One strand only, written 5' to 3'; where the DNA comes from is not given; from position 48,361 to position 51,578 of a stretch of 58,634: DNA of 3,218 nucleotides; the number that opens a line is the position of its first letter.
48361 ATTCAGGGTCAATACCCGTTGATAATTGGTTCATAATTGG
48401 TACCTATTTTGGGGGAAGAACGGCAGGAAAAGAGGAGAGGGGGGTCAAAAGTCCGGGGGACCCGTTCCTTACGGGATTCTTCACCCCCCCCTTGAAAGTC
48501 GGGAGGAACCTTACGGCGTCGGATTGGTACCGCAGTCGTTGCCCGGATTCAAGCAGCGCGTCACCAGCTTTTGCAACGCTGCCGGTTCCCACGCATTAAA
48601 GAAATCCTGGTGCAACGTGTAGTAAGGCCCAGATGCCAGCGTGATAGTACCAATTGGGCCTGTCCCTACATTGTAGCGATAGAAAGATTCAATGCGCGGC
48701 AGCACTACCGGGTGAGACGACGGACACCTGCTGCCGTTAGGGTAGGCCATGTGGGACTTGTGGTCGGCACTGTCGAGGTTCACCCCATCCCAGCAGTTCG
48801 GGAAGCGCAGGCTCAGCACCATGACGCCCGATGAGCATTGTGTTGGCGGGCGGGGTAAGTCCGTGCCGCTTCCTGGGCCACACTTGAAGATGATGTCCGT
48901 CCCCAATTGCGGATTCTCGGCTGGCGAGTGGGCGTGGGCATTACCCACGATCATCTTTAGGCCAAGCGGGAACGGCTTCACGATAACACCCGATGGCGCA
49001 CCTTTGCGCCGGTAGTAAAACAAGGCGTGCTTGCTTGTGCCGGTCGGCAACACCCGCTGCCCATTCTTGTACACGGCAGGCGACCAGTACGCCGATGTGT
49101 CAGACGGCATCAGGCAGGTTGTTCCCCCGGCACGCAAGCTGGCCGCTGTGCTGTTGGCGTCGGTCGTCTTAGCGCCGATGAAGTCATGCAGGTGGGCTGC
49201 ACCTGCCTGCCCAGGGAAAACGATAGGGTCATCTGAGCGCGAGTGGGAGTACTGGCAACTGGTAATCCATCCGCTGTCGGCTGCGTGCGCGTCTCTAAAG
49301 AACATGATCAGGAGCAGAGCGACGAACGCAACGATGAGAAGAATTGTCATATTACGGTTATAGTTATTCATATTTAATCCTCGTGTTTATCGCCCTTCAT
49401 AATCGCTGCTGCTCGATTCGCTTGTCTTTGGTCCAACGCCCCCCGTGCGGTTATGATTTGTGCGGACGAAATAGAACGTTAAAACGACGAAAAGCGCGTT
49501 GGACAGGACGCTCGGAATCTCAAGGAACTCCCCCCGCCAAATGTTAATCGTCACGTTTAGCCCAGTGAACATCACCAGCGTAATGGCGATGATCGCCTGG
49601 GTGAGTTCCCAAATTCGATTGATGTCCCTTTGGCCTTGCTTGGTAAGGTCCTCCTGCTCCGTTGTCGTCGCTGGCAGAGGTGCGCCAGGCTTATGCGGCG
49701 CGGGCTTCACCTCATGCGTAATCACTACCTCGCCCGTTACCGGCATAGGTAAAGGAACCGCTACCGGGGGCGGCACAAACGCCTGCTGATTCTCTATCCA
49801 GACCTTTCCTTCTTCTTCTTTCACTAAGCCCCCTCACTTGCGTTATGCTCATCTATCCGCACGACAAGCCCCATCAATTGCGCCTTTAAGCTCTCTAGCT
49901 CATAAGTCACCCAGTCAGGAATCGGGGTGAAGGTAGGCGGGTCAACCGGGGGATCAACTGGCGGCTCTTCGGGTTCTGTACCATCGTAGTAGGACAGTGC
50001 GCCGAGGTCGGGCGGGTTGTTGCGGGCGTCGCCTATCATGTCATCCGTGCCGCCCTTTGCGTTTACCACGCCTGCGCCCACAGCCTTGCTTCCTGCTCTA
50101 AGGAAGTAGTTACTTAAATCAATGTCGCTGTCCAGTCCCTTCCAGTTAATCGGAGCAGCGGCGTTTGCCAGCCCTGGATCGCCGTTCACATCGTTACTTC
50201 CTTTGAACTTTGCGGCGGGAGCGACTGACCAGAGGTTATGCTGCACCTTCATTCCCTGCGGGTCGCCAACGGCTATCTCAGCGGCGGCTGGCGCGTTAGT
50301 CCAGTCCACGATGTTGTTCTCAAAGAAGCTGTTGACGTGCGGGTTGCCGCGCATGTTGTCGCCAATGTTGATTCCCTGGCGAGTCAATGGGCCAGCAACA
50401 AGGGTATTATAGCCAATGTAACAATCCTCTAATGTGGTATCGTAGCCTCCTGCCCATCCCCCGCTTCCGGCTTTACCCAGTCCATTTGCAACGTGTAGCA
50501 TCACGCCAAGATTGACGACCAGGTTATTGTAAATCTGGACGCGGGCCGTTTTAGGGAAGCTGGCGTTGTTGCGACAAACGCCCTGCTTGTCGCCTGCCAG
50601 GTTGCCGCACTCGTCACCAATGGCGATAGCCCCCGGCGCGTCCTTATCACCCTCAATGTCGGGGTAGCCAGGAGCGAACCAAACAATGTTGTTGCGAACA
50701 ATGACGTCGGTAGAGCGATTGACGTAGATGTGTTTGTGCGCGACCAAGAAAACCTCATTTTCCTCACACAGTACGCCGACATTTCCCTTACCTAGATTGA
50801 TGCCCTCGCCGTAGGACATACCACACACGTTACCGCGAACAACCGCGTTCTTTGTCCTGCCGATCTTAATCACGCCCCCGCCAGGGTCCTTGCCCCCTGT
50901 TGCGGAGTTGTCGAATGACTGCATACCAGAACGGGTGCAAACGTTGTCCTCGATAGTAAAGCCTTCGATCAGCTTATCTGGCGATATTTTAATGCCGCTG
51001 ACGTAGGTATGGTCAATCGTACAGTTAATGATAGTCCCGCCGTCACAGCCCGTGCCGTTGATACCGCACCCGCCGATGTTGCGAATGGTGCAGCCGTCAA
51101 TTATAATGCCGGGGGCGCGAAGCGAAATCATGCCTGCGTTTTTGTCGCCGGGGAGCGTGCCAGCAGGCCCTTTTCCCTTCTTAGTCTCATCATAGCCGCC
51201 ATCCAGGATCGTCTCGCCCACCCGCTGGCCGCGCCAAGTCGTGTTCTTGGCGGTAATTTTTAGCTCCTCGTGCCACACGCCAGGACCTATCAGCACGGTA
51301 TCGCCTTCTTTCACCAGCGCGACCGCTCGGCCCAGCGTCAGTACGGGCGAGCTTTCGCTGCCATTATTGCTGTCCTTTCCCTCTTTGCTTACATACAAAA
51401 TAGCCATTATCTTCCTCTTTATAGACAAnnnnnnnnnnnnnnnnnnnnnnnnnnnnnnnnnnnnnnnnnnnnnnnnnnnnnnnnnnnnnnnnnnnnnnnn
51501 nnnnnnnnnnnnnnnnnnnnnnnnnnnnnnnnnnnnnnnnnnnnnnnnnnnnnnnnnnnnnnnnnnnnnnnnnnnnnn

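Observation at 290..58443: Iterated purine-rich motif RGAR-CGGCAGG-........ scattered about 45-60 times through the genome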

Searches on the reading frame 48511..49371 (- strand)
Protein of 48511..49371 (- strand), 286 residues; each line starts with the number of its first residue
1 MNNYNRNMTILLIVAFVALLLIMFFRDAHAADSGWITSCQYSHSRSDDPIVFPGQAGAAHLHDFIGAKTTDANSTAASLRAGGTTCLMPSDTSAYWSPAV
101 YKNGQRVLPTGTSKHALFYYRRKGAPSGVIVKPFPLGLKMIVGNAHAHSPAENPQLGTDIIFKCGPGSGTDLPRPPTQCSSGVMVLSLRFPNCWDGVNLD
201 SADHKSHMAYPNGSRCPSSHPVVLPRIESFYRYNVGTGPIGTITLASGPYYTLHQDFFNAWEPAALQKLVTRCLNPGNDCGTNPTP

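Call 9: search_protein_families(library=pfam, proteins=[window:48511-49371:-], max_evalue=0.001)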
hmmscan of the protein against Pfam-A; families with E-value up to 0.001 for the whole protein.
window:48511-49371:- (286 aa): 1 family
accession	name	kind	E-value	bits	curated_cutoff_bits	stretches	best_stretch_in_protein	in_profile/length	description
PF09362.15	DUF1996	-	4.4e-47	161.6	27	1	48-261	1-237/237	Domain of unknown function (DUF1996)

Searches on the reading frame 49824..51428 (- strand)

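Call 9: search_protein_families(library=pfam, proteins=[window:49824-51428:-], max_evalue=0.001)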
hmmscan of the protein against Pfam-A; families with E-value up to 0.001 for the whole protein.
window:49824-51428:- (534 aa): 1 family
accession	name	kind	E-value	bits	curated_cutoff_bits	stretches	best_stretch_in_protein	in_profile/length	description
PF13229.12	Beta_helix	-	2.1e-08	34.4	25.9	1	108-250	11-135/158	Right handed beta helix region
